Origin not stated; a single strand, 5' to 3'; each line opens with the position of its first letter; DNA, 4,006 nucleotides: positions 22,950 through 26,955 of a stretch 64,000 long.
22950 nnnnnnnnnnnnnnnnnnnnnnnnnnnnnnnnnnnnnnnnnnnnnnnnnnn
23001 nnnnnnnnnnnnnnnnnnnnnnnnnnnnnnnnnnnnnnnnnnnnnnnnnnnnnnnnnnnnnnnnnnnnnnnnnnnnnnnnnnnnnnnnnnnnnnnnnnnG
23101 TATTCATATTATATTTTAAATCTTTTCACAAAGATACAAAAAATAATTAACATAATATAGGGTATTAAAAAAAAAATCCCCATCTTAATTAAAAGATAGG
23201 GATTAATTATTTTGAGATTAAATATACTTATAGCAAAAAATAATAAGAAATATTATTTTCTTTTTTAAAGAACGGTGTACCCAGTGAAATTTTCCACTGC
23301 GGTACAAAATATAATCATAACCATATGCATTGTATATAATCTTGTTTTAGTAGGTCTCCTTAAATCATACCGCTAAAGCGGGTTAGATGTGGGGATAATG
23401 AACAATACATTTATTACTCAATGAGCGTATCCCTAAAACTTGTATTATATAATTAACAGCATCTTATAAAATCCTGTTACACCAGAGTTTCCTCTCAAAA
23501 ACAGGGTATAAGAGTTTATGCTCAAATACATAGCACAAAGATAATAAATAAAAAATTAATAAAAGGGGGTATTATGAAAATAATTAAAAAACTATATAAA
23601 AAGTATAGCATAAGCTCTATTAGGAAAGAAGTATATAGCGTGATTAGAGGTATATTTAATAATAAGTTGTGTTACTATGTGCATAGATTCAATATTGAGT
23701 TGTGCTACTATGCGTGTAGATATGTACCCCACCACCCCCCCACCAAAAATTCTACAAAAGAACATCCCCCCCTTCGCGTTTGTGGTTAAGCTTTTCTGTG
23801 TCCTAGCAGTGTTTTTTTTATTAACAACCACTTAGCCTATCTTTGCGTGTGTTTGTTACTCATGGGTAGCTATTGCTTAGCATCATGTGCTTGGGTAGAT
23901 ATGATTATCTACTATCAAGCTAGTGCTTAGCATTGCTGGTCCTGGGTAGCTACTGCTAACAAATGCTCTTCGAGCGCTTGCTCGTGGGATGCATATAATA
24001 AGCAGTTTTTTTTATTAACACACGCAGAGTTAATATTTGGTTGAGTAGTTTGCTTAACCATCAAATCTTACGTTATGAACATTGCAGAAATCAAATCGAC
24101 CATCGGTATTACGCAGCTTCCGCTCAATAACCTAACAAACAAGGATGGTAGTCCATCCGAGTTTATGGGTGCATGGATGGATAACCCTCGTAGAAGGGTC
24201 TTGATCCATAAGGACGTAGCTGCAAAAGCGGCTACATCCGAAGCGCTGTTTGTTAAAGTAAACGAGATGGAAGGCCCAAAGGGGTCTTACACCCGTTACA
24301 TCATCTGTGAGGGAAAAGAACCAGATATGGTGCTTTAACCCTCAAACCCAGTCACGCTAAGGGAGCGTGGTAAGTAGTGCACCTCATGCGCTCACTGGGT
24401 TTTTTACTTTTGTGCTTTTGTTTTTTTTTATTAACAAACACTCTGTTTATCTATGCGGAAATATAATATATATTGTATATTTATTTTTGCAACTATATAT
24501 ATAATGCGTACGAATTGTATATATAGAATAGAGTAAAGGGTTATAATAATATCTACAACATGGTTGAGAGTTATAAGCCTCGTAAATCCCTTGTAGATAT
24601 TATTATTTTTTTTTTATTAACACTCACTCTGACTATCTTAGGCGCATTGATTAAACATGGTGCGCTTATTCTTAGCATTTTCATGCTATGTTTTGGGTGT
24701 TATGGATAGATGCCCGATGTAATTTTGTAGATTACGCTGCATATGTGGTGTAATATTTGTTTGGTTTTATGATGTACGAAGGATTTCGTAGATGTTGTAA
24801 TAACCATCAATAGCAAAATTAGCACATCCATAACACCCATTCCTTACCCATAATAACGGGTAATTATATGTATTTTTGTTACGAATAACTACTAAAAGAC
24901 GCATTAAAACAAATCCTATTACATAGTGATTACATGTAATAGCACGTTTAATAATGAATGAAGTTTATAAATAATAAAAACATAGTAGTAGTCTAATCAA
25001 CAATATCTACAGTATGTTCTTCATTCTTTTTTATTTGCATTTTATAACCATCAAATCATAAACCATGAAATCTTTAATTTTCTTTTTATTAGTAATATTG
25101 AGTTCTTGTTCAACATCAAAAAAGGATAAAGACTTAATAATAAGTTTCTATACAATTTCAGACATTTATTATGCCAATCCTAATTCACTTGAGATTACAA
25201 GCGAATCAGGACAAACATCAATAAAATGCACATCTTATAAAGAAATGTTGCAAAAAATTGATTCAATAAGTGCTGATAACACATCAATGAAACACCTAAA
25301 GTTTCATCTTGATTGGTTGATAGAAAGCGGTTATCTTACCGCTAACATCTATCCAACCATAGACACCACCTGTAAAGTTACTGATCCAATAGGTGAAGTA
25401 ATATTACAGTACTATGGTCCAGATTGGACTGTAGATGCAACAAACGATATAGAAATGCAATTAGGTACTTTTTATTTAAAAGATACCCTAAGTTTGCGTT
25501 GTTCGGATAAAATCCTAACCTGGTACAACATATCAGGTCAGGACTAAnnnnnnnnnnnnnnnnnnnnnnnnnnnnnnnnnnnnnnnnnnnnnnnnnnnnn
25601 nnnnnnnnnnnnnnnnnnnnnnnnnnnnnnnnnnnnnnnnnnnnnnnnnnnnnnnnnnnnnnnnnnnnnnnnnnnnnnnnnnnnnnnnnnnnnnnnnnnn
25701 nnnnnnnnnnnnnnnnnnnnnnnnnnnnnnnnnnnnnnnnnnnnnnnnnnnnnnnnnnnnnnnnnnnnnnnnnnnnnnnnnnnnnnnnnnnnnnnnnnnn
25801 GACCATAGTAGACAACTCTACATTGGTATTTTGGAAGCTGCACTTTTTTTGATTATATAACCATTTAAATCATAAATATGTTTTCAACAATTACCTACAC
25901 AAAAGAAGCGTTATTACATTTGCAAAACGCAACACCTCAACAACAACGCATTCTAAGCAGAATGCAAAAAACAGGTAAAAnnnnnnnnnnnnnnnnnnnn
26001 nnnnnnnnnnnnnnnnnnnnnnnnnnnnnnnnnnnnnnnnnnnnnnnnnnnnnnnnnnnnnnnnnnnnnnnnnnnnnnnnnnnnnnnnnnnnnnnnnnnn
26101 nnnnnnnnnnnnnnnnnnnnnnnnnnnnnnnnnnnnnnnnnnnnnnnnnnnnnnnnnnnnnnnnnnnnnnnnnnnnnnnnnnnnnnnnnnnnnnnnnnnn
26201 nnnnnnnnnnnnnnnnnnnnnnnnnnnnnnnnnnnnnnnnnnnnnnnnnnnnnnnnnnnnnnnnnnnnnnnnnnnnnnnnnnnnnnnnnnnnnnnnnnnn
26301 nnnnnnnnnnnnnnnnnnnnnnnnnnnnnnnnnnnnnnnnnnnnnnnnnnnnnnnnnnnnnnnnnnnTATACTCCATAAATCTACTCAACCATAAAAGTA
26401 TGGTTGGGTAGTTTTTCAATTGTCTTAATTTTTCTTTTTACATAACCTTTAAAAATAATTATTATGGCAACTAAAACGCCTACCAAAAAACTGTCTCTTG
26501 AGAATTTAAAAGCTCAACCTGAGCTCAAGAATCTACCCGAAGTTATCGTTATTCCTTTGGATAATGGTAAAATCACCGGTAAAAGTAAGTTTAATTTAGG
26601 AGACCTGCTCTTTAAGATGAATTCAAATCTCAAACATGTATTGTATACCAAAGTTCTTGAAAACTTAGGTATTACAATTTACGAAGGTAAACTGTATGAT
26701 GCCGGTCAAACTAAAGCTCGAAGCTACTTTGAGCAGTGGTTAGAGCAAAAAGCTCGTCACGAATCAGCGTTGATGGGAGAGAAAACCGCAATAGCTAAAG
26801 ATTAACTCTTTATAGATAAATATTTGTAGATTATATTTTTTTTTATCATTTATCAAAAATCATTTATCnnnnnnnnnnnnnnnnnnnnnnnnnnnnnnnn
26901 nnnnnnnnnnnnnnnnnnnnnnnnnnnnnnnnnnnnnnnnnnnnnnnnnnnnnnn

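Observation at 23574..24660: Divergent-module junction packed with direct repeats, C-tracts, terminators and a fourfold T8-10-ATTAACA box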

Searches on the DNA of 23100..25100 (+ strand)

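Call 4: search_dna_similar(query=window:23100-25100:+, collection=phages, mode=near)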
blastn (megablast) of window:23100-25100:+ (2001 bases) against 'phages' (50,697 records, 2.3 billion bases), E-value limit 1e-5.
No match.

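Call 84: search_rna_families(source=window, start=23150, end=24900, threshold=evalue, max_evalue=10)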
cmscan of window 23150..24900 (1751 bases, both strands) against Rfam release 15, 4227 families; matches with E-value up to 10: 6.
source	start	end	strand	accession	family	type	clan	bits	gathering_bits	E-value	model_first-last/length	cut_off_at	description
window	24548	24673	+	RF01456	VrrA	Gene; antisense;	-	21.5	50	0.87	1-140/140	no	Vibrio regulatory RNA of OmpA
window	23169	23220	-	RF02399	NsiR1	Gene; sRNA;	-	19.8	39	0.61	1-60/60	no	Nitrogen stress-induced RNA 1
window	24475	24536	+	RF04217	mir-297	Gene; miRNA;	-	18.9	90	4.4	1-71/71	no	mir-297 microRNA precursor family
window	23170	23297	-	RF01456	VrrA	Gene; antisense;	-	17.9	50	5.2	1-140/140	no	Vibrio regulatory RNA of OmpA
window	23167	23213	-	RF04344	Plastid-psbA-3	Cis-reg;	CL00153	17.1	48.4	9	1-57/57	no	Plastid-psbA-3 3UTR RNA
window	24256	24378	-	RF02132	HOXB13-AS1_1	Gene; lncRNA;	-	14.5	60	3.6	1-136/136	no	HOXB13 antisense RNA 1 conserved region 1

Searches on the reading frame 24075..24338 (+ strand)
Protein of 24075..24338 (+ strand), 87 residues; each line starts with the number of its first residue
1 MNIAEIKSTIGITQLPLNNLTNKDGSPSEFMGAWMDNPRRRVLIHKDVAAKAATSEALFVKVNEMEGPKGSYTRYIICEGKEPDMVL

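Call 12: search_protein_families(library=pfam, proteins=[window:24075-24338:+], max_evalue=0.1)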
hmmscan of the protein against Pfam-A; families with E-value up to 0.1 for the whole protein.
window:24075-24338:+ (87 aa): 0 families

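Call 27: find_encoding_contigs(protein=window:24075-24338:+, flank=6000, max_places=10)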
Protein window:24075-24338:+ (87 aa): 1 contig read that carries it; 1 place shown.
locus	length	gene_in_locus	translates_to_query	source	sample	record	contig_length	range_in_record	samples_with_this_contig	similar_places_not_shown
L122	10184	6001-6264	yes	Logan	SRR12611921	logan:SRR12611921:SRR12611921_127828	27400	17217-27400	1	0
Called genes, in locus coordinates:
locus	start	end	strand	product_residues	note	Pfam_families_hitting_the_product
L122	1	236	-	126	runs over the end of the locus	-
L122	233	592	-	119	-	-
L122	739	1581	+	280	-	-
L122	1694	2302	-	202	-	PF13519:VWA_2 (weak)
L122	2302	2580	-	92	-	-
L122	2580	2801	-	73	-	-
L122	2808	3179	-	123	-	PF00856:SET (weak)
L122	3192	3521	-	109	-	-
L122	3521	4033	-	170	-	-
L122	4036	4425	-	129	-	-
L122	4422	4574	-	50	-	-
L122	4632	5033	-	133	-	PF05869:Dam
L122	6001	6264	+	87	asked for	-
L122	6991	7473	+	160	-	-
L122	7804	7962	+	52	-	-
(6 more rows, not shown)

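Call 28: find_related_loci(query=window:24075-24338:+, collection=viral_contigs, flank=6000)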
Query window:24075-24338:+ (87 aa) in viral_contigs; peptide patterns used: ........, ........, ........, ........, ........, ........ (x = any residue, [..] = any of these).
7 stretches matched a pattern, but none encodes a relative of the query by tblastn (E <= 1e-3).

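Call 43: search_protein_families(library=phrogs, proteins=[window:24075-24338:+], max_evalue=0.01)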
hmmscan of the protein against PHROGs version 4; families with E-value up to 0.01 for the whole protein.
window:24075-24338:+ (87 aa): 0 families

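Call 45: find_homologous_proteins(query=window:24075-24338:+, max_evalue=0.01)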
Query window:24075-24338:+ (87 aa): 3 proteins with E <= 0.01 among 4 candidates.
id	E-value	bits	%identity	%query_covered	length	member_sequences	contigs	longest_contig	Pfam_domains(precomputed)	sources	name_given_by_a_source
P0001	7.9e-51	187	100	100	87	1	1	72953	-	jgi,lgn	jgi:hypothetical protein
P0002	1.7e-40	154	83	99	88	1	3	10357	-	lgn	-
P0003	9.4e-40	152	82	98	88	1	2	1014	-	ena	-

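Call 46: find_encoding_contigs(protein=P0002, flank=10000, max_places=10)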
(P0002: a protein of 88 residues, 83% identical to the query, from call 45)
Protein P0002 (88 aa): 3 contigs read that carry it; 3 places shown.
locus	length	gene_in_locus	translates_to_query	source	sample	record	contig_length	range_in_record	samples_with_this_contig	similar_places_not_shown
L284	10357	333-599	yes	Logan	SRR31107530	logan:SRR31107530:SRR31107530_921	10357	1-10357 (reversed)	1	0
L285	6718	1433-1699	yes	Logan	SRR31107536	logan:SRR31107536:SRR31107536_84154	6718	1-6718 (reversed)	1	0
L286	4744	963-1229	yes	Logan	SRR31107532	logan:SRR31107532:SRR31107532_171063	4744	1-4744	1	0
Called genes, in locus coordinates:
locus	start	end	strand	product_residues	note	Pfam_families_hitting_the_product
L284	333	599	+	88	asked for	-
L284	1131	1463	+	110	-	-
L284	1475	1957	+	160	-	-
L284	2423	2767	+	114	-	-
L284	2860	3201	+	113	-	-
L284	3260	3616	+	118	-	-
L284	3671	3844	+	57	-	-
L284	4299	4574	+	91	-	-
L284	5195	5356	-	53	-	-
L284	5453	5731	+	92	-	-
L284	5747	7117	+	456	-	-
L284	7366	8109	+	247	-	PF14528:LAGLIDADG_3 (faint)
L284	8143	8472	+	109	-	-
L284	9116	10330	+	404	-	-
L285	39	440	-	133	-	PF05869:Dam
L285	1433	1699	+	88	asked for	-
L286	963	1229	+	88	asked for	-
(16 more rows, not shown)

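Call 47: find_encoding_contigs(protein=P0003, flank=10000, max_places=10)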
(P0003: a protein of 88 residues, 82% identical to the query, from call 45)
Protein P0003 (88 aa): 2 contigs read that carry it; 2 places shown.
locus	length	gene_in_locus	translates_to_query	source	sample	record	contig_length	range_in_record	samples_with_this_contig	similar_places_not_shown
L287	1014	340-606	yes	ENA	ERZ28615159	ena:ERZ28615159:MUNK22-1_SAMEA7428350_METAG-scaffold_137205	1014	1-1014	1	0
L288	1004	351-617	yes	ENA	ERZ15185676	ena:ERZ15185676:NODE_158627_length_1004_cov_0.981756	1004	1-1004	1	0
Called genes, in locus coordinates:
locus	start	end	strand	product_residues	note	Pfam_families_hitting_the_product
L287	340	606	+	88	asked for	-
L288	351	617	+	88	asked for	-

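Call 97: predict_structure(alignment_id=A3)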
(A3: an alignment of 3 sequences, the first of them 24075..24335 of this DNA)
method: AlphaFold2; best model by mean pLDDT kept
length: 87 residues; sequences in the alignment: 3
mean_pLDDT: 82.2   pTM: 0.70
mean pLDDT of the five models: 82.2, 60.1, 48.6, 43.8, 40.6
residues with pLDDT >= 90: 13; 70-90: 62; 50-70: 11; < 50: 1
segments of 3 or more residues with pLDDT < 50: none
pLDDT, mean of each block of 10 residues (from residue 1): 82 85 86 88 86 73 86 87 60
secondary structure, 60 per line:
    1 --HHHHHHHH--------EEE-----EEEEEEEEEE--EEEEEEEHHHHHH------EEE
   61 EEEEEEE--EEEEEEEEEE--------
elements in order: H3-10 E19-21 E27-36 E39-45 H46-51 E58-67 E70-79

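Call 99: fold_search(model_id=the predicted structure, library=pdb)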
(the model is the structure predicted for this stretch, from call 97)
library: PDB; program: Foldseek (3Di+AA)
matches with E <= 10: 561; with E <= 0.001: 0
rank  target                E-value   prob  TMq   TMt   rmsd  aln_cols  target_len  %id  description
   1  8x70_A                9.0e-01  0.11  0.28  0.17   9.0        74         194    7  The Crystal Structure of IFI16 from Biortus. (released 2023-12-27)
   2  6cqo_D                1.1e+00  0.07  0.22  0.20  10.1        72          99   10  Crystal Structure of mitochondrial single-stranded DNA binding proteins from S. cerevisiae (SeMet Labeled), Rim1 (Form (released 2018-05-30)
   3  9v44_B                1.2e+00  0.05  0.24  0.04  17.9        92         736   17  Coupling of polymerase-nucleoprotein-RNA in an influenza virus mini ribonucleoprotein complex (released 2025-10-08)
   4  2gf9                  1.2e+00  0.18  0.25  0.13   7.7        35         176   14  Crystal structure of human RAB3D in complex with GDP (released 2006-05-02)
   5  3mc9_B                1.2e+00  0.10  0.23  0.14  14.2        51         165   16  POTRA1-2 of the periplasmic domain of Omp85 from Anabaena (released 2010-04-21)
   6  9tvu_b                1.3e+00  0.13  0.37  0.07   8.7        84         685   11  Structure of the Chlamydomonas reinhardtii chlororibosome (released 2026-02-18)
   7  2il1                  1.6e+00  0.21  0.26  0.15   4.8        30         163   10  Crystal structure of a predicted human GTPase in complex with GDP (released 2006-10-10)
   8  4jbm_B                1.7e+00  0.08  0.30  0.18   9.3        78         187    9  Structure of murine DNA binding protein bound with ds DNA (released 2013-06-26)
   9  2oq0_A                1.7e+00  0.08  0.28  0.18   9.3        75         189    5  Crystal Structure of the First HIN-200 Domain of Interferon-Inducible Protein 16 (released 2007-02-27)
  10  5szh_B                1.8e+00  0.20  0.26  0.14   4.9        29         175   10  Structure of human Rab1b in complex with the bMERB domain of Mical-cL (released 2016-08-24)
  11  5upl_B                1.8e+00  0.18  0.25  0.13   6.9        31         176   10  CDC42 binds PAK4 via an extended GTPase-effector inteface - 2 peptide: PAK4FL, CDC42 - UNREFINED (released 2017-12-27)
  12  8x70_C                1.9e+00  0.08  0.29  0.17   9.2        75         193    7  The Crystal Structure of IFI16 from Biortus. (released 2023-12-27)
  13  3nkv_A                2.2e+00  0.16  0.25  0.14   4.9        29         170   10  Crystal structure of Rab1b covalently modified with AMP at Y77 (released 2010-08-04)
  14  9up2_A                2.2e+00  0.02  0.20  0.02  17.7        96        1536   12  PvdL-E2-C3-A3-PCP3 in complex with MLP (NRPS cross-module) (released 2026-04-01)
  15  5szi_A                2.3e+00  0.16  0.26  0.14   4.8        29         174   10  Structure of human Rab8a in complex with the bMERB domain of Mical-cL (released 2016-08-24)
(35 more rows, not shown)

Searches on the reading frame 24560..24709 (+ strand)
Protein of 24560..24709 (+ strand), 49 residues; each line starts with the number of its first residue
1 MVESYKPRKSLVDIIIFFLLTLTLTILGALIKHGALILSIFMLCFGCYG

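Call 12: search_protein_families(library=pfam, proteins=[window:24560-24709:+], max_evalue=0.1)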
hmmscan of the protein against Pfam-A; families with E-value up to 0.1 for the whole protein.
window:24560-24709:+ (49 aa): 1 family
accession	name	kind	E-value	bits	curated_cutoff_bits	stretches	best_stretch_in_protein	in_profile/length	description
PF07069.16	PRRSV_2b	-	0.048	14.6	25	1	10-32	25-47/73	Porcine reproductive and respiratory syndrome virus 2b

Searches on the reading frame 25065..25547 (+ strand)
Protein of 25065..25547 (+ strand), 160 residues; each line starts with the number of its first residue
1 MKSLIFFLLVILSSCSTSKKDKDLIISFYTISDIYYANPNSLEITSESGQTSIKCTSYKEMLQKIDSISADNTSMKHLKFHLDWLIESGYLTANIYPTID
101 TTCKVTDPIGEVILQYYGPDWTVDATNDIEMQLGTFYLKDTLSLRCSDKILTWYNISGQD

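Call 12: search_protein_families(library=pfam, proteins=[window:25065-25547:+], max_evalue=0.1)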
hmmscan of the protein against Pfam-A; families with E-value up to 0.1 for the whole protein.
window:25065-25547:+ (160 aa): 0 families

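Call 43: search_protein_families(library=phrogs, proteins=[window:25065-25547:+], max_evalue=0.01)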
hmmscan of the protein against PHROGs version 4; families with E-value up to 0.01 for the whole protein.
window:25065-25547:+ (160 aa): 0 families

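Call 60: find_homologous_proteins(query=window:25065-25547:+, max_evalue=0.001)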
Query window:25065-25547:+ (160 aa): 3 proteins with E <= 0.001 among 21 candidates.
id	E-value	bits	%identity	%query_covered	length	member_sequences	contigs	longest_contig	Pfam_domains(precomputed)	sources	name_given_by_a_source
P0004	4.3e-93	327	91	100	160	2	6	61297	-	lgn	-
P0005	2.3e-59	218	62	98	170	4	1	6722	-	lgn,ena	-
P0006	2.3e-50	188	58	100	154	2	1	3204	-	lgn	-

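Call 61: find_encoding_contigs(protein=P0005, flank=10000, max_places=6)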
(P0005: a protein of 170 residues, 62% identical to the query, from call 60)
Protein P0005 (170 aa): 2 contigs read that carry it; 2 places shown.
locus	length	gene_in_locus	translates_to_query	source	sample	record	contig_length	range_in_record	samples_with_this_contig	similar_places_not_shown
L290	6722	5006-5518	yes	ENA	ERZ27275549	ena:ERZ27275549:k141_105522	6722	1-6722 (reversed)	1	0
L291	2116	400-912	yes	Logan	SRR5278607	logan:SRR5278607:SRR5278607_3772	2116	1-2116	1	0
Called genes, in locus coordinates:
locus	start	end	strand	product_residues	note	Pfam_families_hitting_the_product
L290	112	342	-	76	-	-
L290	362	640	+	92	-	-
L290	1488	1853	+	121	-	-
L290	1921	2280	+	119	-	-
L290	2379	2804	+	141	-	-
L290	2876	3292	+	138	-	-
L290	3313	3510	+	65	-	-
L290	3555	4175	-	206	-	-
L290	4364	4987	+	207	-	-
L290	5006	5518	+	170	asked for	-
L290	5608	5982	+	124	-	-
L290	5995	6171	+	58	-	-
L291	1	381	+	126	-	?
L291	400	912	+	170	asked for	-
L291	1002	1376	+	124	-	-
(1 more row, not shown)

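Call 62: find_encoding_contigs(protein=P0006, flank=10000, max_places=6)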
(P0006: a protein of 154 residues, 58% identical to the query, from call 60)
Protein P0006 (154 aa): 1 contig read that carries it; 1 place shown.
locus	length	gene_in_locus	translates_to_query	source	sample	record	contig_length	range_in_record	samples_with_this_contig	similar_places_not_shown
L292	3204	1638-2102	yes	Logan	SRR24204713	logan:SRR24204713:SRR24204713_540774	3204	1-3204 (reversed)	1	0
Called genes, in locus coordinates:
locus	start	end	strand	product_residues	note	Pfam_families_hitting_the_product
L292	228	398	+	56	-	-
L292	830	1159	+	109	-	-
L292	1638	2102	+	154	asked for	-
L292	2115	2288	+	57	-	-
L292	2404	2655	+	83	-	-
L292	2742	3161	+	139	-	-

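Call 63: find_encoding_contigs(protein=P0004, flank=10000, max_places=8)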
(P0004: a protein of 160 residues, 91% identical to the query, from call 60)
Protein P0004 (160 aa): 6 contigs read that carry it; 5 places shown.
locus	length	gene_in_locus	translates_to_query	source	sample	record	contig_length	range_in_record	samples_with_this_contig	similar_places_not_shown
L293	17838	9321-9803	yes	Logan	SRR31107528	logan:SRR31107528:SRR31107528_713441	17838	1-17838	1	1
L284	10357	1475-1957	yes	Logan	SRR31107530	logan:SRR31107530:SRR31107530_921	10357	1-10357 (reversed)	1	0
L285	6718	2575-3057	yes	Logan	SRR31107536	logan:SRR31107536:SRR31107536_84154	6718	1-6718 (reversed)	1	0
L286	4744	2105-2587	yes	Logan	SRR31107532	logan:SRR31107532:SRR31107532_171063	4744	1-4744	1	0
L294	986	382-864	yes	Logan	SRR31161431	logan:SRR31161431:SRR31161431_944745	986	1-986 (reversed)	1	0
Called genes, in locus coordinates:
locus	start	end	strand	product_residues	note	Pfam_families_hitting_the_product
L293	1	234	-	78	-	?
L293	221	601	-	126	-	-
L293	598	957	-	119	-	-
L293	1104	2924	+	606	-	PF14528:LAGLIDADG_3 (faint)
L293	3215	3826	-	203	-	PF00092:VWA (weak), PF13519:VWA_2 (weak)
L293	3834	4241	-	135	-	-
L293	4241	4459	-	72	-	-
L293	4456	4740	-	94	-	-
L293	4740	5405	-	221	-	-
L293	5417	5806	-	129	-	PF00856:SET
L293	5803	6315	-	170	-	-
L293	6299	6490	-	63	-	-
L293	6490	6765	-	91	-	PF00472:RF-1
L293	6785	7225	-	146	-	PF05869:Dam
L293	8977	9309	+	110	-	-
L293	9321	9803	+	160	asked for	-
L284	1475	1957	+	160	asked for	-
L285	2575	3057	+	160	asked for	-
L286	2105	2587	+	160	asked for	-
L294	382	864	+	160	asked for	-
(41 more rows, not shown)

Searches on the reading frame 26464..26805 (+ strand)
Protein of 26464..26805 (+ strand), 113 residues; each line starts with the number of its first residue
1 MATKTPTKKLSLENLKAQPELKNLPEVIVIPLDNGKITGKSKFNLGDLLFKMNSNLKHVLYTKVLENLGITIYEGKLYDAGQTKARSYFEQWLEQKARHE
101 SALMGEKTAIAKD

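Call 12: search_protein_families(library=pfam, proteins=[window:26464-26805:+], max_evalue=0.1)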
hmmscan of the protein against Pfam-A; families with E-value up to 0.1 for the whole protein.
window:26464-26805:+ (113 aa): 2 families
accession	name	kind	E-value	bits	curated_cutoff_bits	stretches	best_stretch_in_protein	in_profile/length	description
PF16220.10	DUF4880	-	0.05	13.9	25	1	86-102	20-36/43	Domain of unknown function (DUF4880)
PF06953.17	ArsD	-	0.074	13.8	27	1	48-103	53-108/123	Arsenical resistance operon protein ArsD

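Call 43: search_protein_families(library=phrogs, proteins=[window:26464-26805:+], max_evalue=0.01)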
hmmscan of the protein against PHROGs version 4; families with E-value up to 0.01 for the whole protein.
window:26464-26805:+ (113 aa): 0 families
